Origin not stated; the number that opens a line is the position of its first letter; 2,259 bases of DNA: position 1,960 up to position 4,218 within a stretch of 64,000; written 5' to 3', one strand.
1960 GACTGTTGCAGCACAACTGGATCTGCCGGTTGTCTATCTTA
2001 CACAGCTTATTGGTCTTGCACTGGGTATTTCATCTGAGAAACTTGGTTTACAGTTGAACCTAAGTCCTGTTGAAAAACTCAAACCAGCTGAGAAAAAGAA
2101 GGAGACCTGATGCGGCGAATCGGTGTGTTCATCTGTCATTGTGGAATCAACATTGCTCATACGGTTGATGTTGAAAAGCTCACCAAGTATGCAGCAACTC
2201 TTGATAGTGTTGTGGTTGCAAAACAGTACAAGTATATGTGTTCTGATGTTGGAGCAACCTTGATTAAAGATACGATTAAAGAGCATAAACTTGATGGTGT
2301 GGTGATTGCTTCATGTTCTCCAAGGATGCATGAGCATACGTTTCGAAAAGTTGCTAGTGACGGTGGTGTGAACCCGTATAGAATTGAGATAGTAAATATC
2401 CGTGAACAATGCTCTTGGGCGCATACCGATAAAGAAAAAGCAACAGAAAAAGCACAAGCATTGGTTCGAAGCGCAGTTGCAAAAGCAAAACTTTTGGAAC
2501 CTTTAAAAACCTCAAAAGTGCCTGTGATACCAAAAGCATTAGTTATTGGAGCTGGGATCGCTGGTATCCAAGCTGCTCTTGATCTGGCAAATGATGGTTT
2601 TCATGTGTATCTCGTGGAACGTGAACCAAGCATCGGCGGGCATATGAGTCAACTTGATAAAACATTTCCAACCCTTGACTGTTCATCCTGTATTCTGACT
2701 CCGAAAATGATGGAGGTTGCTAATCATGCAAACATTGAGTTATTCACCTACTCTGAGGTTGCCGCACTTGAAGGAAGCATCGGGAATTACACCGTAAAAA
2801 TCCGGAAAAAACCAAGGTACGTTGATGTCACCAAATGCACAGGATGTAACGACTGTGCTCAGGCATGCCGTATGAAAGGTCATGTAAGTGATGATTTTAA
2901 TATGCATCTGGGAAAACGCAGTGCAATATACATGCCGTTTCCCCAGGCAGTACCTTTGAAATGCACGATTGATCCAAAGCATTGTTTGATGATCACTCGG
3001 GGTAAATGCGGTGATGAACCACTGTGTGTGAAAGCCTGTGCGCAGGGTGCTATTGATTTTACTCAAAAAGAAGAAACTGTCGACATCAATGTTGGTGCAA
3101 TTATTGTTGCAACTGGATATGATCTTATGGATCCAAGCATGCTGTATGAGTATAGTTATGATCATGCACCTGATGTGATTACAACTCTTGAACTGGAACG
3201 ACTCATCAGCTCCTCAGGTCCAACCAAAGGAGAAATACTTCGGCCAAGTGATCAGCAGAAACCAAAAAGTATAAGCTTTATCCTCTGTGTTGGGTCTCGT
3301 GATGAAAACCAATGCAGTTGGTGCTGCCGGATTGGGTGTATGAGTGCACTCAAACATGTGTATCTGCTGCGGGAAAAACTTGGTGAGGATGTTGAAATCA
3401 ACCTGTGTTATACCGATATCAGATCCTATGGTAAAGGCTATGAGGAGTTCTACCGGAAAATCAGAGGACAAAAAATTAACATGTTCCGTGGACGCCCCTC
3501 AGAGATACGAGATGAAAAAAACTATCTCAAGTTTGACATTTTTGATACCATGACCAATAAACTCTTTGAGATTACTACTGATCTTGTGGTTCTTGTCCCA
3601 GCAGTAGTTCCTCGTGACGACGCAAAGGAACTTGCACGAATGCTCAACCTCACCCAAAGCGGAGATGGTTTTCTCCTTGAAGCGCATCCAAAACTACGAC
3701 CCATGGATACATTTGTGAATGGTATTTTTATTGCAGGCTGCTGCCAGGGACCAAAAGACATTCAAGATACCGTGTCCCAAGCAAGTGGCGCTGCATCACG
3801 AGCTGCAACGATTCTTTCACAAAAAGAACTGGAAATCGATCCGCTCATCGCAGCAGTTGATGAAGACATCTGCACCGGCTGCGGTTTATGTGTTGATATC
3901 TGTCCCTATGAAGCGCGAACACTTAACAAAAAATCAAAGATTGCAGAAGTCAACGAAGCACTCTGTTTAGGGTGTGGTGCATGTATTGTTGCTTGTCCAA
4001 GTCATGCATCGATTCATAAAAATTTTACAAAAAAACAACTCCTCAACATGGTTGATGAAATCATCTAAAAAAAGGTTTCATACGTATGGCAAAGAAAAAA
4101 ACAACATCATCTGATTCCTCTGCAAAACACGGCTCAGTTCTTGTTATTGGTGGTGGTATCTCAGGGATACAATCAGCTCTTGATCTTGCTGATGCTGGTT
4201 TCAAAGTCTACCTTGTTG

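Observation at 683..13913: Eight-gene, 13-kb hdr-type operon with five HdrA modules, MvhD, an FrhB-like flavoprotein and a NAD(P)H module, but no hydrogenase or formate dehydrogenase partner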

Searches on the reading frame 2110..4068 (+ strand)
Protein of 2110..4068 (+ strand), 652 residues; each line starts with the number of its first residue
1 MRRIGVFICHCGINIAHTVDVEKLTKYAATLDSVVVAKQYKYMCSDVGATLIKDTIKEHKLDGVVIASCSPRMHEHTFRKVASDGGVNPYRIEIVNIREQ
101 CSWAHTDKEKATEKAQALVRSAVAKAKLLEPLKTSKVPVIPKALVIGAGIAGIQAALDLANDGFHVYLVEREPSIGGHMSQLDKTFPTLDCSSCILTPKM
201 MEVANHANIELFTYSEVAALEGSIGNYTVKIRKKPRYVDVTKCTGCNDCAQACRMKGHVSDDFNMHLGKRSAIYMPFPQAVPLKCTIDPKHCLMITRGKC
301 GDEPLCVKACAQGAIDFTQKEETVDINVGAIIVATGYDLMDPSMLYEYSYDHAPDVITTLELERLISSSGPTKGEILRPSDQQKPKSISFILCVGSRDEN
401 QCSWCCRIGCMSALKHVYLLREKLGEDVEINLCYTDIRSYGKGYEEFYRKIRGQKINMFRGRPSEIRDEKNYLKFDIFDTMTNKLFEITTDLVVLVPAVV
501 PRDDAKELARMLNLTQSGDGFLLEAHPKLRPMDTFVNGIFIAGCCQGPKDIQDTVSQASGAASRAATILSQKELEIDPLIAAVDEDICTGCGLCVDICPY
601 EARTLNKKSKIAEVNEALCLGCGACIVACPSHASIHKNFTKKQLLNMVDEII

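Call 3: search_protein_families(library=pfam, proteins=[window:2110-4068:+], max_evalue=0.001)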
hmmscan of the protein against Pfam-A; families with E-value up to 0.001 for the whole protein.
window:2110-4068:+ (652 aa): 19 families
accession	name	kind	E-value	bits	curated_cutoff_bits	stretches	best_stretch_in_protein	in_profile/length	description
PF00037.32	Fer4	-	8e-16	57.6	21.1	2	583-603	3-23/24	4Fe-4S binding domain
PF12837.12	Fer4_6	-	9.1e-11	41.6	25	2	580-602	1-23/24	4Fe-4S binding domain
PF12838.12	Fer4_7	-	1.3e-10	42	27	1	588-633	2-52/52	4Fe-4S dicluster domain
PF13237.11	Fer4_10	-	1.3e-09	38.3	25.5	1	583-630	4-53/53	4Fe-4S dicluster domain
PF13484.11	Fer4_16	-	1.6e-09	38.8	30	0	588-602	2-16/66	4Fe-4S double cluster binding domain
PF13187.11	Fer4_9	-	4.7e-08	33.4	27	1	588-632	2-50/52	4Fe-4S dicluster domain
PF01266.30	DAO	-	8.7e-08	32.5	27.9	1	143-180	2-39/353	FAD dependent oxidoreductase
PF12797.12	Fer4_2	-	1.3e-07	31.6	24.5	1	582-600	4-22/22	4Fe-4S binding domain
PF14697.11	Fer4_21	-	1.4e-07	31.9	35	2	580-600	33-53/59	4Fe-4S dicluster domain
PF13450.12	NAD_binding_8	-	1.8e-07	31.7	21.9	1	145-184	1-40/68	NAD(P)-binding Rossmann-like domain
PF12831.13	FAD_oxidored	-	2.7e-07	30.7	27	1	144-181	3-40/416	FAD dependent oxidoreductase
PF07992.20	Pyr_redox_2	-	1.2e-06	28.6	26.1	1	143-231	3-78/291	Pyridine nucleotide-disulphide oxidoreductase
PF13459.11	Fer4_15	-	4.3e-06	27.8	22.4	0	583-599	3-19/66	4Fe-4S single cluster domain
PF00890.30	FAD_binding_2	-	7.1e-06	25.9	20.4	1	143-179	2-38/414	FAD binding domain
PF12800.12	Fer4_4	-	3e-05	24.4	24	1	586-600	2-16/17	4Fe-4S binding domain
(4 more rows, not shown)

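Call 4: search_protein_families(library=ncbifam, proteins=[window:2110-4068:+], max_evalue=0.001)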
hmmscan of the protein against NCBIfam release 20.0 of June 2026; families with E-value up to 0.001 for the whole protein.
window:2110-4068:+ (652 aa): 96 families (the best 25 are shown)
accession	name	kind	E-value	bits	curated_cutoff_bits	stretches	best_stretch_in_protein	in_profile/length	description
NF040770.1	hetero_SS_HdrA2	exception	8.3e-253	841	1100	1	3-651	1-640/777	CoB-CoM heterodisulfide reductase HdrA2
NF041778.1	hetero_SS_HdrA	equivalog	2.5e-195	650.6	1400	1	3-649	7-648/771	ferredoxin:CoB-CoM heterodisulfide reductase subunit HdrA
NF041891.1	hdrA_Methbact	equivalog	2.2e-174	581.7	1300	1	3-651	2-635/762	ferredoxin:CoB-CoM heterodisulfide reductase subunit HdrA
TIGR01944.1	rnfB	subfamily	4.2e-11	42.7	68.7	1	537-634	66-160/190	RnfABCDGE type electron transport complex subunit B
NF043039.1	HgcAB_like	equivalog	4.4e-10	39.7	285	1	580-633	294-348/350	HgcAB-like fusion protein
TIGR02700.1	flavo_MJ0208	hypoth_equivalog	4.6e-10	39.2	251.35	1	581-637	143-196/234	dihydromethanopterin reductase (acceptor)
NF007382.0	PRK09898.1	equivalog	9.7e-10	38.3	213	1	581-633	149-197/208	ferredoxin-like protein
NF045637.1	carotdesatCrtDProt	equivalog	2.9e-09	36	580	1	144-198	2-56/485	1-hydroxycarotenoid 3,4-desaturase CrtD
NF038196.1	ferrodoxin_EFR1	subfamily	3e-09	37.3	75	1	584-642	183-237/242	EFR1 family ferrodoxin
NF040864.1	HgcB_ferredoxin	equivalog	4.7e-09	36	99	1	583-633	11-60/93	mercury methylation ferredoxin HgcB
NF005504.0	PRK07118.1-3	equivalog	5.5e-09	35.8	437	1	588-633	142-187/293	Fe-S cluster domain-containing protein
NF045797.1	DsrO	equivalog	7.9e-09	35.3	200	1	580-610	127-157/235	sulfate reduction electron transfer complex DsrMKJOP subunit DsrO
TIGR03149.1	cyt_nit_nrfC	equivalog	8e-09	35.2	377.6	1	580-612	119-151/225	cytochrome c nitrite reductase Fe-S protein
NF043069.1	T4HPD_activ_SAM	equivalog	9.9e-09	35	425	1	583-648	48-113/299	trans-4-hydroxy-L-proline dehydratase activase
TIGR02734.1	crtI_fam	subfamily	2.9e-08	32.9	238.1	1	143-202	1-61/504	phytoene desaturase family protein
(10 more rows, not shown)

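Call 26: search_solved_structures(query=window:2110-4068:+, max_evalue=1e-50, show_alignments=4)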
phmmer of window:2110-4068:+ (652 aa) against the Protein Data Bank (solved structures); distinct sequences matched with E-value up to 1e-50: 5.
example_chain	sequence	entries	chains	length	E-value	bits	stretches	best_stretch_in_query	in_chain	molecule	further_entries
5odc_A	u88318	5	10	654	6.9e-218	728.2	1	3-649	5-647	Heterodisulfide reductase, subunit A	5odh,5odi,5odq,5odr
8rvu_a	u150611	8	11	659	5.9e-213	711.9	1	3-649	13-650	H(2):CoB-CoM heterodisulfide,ferredoxin reductase subunit A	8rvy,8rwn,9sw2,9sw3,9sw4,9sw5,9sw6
8rvv_A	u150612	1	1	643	6.3e-213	711.8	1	3-649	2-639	H(2):CoB-CoM heterodisulfide,ferredoxin reductase subunit A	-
9sfi_A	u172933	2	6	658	3.1e-191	640.1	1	3-651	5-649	CoB--CoM heterodisulfide reductase iron-sulfur subunit A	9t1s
7bkb_A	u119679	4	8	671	9.8e-186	622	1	3-650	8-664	CoB--CoM heterodisulfide reductase iron-sulfur subunit A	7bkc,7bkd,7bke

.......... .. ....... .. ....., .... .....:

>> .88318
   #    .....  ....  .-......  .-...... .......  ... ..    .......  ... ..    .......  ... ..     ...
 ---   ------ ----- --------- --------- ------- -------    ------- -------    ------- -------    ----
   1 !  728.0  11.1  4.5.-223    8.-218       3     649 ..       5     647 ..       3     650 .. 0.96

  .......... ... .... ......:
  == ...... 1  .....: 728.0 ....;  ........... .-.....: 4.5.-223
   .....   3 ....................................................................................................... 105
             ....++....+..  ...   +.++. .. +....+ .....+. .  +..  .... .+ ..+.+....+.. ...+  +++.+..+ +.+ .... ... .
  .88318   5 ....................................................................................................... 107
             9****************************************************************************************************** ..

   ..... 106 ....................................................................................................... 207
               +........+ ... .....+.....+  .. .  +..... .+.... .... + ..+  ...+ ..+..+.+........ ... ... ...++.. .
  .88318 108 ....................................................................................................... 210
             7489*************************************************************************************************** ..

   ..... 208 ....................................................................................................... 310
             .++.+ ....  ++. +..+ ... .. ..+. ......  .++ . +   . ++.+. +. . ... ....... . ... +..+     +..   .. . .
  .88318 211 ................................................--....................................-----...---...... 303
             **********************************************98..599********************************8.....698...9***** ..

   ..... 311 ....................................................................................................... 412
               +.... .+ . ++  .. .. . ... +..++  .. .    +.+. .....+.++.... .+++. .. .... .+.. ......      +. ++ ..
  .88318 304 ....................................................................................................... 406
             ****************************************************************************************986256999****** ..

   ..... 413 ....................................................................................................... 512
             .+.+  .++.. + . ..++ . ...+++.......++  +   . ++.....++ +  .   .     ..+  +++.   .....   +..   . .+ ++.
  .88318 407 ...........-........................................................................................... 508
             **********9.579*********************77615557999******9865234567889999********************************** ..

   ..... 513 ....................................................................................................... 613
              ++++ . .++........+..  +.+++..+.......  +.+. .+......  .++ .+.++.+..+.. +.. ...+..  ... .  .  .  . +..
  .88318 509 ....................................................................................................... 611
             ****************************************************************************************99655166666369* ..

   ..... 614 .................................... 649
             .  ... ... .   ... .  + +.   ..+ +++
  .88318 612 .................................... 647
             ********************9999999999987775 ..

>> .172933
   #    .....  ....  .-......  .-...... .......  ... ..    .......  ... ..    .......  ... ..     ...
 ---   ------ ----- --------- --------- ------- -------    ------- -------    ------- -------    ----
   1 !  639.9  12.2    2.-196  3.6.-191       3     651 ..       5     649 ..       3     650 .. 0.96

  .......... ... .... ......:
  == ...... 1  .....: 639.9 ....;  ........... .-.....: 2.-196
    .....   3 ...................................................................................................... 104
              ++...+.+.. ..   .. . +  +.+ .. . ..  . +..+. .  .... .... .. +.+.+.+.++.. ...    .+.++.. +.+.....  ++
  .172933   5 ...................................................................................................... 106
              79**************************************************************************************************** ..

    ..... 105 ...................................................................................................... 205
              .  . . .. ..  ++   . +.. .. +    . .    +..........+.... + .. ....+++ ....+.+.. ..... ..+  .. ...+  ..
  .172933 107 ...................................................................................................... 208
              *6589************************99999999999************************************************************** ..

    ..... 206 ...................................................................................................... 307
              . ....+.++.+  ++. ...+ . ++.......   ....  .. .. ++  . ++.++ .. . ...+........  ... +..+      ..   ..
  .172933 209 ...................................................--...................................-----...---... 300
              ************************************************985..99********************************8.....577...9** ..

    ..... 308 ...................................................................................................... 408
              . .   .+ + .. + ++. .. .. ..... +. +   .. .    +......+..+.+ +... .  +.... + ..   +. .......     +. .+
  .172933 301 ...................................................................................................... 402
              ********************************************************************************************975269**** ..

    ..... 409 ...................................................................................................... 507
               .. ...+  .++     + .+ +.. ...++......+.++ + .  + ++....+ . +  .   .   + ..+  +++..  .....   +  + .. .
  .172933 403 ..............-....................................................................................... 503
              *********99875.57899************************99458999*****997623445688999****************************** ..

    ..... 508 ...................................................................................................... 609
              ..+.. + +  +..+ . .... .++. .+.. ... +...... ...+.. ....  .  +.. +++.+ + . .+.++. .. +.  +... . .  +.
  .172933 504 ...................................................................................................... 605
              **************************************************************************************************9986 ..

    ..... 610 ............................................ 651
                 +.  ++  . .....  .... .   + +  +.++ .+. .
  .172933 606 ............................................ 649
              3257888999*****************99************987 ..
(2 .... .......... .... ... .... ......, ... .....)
